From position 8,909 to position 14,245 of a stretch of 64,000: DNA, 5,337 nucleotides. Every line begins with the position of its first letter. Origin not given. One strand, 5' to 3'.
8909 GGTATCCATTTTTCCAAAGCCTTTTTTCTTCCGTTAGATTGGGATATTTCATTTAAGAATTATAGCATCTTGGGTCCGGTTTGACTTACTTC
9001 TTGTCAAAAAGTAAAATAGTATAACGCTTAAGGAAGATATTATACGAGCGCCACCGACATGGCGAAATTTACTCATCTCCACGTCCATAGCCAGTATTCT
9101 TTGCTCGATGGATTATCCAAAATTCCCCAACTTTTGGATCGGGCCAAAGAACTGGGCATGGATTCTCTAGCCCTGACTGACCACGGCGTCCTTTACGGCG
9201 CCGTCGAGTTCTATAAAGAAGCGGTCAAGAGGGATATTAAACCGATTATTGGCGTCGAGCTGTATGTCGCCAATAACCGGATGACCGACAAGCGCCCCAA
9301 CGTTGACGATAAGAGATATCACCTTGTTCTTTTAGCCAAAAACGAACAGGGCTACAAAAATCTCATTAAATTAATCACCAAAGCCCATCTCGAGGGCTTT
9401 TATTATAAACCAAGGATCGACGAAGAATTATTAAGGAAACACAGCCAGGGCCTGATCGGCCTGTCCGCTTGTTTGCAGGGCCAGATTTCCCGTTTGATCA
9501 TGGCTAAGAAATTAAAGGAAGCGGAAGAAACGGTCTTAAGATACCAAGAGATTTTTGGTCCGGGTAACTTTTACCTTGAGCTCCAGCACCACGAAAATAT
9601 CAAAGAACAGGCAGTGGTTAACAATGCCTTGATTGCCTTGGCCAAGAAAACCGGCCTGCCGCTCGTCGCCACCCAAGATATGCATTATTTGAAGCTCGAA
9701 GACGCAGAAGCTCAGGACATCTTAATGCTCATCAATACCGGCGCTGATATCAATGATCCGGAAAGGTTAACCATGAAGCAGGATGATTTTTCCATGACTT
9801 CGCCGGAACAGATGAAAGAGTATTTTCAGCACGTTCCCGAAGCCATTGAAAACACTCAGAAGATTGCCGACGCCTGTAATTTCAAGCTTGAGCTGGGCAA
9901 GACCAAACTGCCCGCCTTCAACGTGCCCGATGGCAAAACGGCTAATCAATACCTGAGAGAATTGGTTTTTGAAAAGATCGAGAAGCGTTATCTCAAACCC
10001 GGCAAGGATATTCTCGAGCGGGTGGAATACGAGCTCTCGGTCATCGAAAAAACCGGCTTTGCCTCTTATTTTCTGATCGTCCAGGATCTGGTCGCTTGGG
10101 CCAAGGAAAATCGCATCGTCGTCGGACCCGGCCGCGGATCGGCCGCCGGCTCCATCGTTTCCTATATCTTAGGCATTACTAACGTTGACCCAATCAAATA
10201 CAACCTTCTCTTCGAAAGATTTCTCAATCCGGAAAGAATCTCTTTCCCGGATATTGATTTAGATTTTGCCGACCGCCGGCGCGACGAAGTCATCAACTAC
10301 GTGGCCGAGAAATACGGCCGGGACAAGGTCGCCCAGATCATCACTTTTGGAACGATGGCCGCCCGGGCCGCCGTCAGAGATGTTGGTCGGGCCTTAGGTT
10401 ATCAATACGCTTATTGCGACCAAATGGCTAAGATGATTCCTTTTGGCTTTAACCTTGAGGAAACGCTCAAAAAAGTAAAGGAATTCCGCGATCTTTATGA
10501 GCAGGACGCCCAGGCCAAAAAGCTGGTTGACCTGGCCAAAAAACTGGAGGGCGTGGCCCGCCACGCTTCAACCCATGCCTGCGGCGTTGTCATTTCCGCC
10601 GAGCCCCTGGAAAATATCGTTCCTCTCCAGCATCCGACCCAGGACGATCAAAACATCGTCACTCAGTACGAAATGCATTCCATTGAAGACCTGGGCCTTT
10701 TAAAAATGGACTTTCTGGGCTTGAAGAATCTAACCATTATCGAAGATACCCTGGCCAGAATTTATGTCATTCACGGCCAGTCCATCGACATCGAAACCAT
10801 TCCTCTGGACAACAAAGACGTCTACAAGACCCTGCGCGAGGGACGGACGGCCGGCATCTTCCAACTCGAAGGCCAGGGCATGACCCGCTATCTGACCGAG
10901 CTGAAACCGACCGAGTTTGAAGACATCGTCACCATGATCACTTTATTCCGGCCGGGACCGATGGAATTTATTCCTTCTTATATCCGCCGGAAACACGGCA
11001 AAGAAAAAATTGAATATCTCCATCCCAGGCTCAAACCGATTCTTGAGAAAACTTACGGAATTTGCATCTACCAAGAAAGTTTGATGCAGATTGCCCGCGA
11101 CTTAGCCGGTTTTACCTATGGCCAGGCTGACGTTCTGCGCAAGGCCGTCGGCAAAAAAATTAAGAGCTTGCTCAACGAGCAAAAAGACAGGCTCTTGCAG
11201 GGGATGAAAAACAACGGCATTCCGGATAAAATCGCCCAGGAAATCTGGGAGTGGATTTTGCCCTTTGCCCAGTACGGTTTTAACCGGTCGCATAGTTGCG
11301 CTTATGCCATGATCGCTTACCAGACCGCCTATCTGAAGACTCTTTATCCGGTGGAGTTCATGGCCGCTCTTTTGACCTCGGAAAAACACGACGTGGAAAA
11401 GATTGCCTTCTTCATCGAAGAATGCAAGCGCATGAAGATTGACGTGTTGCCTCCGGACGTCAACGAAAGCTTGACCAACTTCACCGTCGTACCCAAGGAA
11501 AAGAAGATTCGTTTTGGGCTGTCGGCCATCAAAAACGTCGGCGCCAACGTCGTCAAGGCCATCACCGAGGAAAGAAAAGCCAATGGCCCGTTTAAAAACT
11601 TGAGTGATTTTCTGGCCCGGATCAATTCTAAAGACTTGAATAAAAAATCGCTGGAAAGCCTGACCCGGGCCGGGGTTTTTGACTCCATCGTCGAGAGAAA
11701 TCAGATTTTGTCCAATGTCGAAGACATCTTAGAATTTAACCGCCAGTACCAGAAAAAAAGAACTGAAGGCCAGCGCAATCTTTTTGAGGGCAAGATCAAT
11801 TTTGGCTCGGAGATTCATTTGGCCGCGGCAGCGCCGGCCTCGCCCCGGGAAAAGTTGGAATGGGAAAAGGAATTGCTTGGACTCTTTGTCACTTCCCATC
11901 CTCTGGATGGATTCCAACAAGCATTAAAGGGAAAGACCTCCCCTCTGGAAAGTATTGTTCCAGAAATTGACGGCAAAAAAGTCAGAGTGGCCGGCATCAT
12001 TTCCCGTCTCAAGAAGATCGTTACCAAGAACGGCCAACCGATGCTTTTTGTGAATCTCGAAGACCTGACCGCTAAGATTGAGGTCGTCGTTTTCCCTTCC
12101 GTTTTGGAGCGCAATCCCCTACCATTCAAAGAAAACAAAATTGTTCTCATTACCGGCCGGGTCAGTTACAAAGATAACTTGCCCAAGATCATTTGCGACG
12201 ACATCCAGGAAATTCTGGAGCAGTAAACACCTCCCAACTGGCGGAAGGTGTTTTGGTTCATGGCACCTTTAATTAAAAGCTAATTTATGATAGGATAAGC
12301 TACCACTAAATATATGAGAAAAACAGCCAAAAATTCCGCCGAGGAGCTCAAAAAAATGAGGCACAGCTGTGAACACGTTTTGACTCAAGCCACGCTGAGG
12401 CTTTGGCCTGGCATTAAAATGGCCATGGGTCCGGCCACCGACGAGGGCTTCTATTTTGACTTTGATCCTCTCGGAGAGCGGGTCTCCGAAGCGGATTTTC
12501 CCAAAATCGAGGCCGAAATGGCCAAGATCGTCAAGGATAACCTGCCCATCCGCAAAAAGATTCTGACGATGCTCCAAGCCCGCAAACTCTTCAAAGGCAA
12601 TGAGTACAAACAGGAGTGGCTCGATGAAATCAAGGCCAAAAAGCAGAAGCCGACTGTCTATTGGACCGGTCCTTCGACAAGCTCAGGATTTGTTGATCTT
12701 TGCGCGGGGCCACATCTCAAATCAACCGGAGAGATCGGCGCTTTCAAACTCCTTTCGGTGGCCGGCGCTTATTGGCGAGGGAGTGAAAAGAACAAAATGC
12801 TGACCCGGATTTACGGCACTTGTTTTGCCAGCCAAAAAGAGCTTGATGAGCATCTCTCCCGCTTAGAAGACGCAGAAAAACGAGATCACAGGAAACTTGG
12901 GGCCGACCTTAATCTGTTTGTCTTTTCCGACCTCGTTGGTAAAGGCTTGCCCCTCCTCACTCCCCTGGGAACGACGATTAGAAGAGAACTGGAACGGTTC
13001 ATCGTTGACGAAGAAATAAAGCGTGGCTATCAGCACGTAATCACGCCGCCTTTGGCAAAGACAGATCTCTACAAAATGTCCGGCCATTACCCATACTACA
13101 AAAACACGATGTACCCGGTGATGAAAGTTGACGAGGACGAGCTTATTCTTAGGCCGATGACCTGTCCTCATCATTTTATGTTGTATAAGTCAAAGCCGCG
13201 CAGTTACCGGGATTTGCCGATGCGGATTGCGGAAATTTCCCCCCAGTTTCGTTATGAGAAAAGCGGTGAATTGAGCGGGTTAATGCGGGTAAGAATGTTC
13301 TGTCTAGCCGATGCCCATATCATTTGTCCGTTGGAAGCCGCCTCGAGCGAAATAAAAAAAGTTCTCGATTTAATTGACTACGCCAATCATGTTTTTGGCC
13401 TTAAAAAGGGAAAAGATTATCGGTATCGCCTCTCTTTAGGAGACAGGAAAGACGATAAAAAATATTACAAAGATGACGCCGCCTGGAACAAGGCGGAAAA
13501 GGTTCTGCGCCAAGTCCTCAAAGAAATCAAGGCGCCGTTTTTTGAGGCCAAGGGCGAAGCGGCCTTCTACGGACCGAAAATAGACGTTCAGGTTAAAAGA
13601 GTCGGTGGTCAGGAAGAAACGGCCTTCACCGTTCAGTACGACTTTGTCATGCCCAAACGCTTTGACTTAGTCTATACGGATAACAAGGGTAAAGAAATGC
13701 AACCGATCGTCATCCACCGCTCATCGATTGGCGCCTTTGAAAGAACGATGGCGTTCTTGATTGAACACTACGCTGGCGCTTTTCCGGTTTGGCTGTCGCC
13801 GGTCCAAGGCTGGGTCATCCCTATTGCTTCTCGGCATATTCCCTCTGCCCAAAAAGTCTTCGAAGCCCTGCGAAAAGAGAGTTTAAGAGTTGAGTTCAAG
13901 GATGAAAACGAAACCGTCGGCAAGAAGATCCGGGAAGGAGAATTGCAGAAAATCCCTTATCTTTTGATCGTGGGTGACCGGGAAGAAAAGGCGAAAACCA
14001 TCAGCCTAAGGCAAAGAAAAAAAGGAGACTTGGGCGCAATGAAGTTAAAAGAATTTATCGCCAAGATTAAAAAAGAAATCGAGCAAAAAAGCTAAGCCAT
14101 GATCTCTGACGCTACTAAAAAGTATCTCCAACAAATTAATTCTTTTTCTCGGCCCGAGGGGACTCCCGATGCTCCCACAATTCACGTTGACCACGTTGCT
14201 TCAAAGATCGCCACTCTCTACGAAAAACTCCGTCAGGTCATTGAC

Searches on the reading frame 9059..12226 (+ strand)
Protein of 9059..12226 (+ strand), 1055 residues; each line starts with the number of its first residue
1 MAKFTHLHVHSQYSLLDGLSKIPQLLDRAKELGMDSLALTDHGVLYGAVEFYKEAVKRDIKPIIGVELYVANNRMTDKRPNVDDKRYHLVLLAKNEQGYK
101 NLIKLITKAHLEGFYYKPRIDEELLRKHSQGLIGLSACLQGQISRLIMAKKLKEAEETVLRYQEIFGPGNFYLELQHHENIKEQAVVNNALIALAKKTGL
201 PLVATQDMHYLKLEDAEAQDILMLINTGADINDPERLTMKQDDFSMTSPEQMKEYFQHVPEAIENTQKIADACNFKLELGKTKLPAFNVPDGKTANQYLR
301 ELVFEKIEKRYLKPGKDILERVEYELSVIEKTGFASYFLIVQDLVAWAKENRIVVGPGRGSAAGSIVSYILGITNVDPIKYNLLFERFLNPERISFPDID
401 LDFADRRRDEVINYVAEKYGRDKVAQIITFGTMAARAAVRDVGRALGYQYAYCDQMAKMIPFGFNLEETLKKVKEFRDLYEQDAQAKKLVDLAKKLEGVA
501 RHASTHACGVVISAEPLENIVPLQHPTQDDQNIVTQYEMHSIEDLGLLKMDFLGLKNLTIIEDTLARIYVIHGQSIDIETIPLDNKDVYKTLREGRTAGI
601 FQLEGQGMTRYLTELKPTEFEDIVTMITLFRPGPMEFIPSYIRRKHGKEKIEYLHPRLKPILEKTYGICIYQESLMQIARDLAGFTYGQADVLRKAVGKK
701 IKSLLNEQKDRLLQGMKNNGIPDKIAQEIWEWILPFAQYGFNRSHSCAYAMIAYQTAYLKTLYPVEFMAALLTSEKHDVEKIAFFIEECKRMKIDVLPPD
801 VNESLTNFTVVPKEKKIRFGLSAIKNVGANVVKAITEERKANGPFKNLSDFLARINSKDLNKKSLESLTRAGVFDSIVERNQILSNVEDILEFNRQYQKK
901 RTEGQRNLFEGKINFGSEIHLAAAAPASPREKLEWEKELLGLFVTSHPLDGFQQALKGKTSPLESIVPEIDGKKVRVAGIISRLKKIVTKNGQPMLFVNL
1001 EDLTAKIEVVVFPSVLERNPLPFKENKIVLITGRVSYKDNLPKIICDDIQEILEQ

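Call 33: search_protein_families(library=pfam, max_evalue=0.00001, proteins=[window:9059-12226:+])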
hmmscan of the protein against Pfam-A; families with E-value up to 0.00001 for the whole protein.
window:9059-12226:+ (1055 aa): 5 families
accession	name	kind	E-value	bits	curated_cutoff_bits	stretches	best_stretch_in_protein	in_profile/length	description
PF07733.18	DNA_pol3_alpha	-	2.7e-107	358.7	23.9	1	297-554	1-260/260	Bacterial DNA polymerase III alpha NTPase domain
PF02811.25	PHP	-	3.3e-61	206.8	26.4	1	6-178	1-164/164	PHP domain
PF17657.6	DNA_pol3_finger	-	1.7e-59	200.3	22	1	557-720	1-166/166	Bacterial DNA polymerase III alpha subunit finger domain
PF14579.12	HHH_6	-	2.9e-29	101.6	25.6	1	793-881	1-88/90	Helix-hairpin-helix motif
PF01336.31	tRNA_anti-codon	-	1e-11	45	27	1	975-1052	1-75/75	OB-fold nucleic acid binding domain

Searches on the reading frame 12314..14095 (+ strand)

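Call 33: search_protein_families(library=pfam, max_evalue=0.00001, proteins=[window:12314-14095:+])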
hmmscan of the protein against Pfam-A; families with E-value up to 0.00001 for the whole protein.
window:12314-14095:+ (593 aa): 3 families
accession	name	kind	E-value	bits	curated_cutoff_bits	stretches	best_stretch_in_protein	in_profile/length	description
PF00587.30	tRNA-synt_2b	-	6.5e-33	114.7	29.3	1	272-486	6-179/179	tRNA synthetase class II core domain (G, H, P, S and T)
PF03129.25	HGTP_anticodon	-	2.6e-22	79.2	21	1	501-587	4-93/94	Anticodon binding domain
PF07973.19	tRNA_SAD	-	2.3e-15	56.7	24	1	126-167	10-44/44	Threonyl and Alanyl tRNA synthetase second additional domain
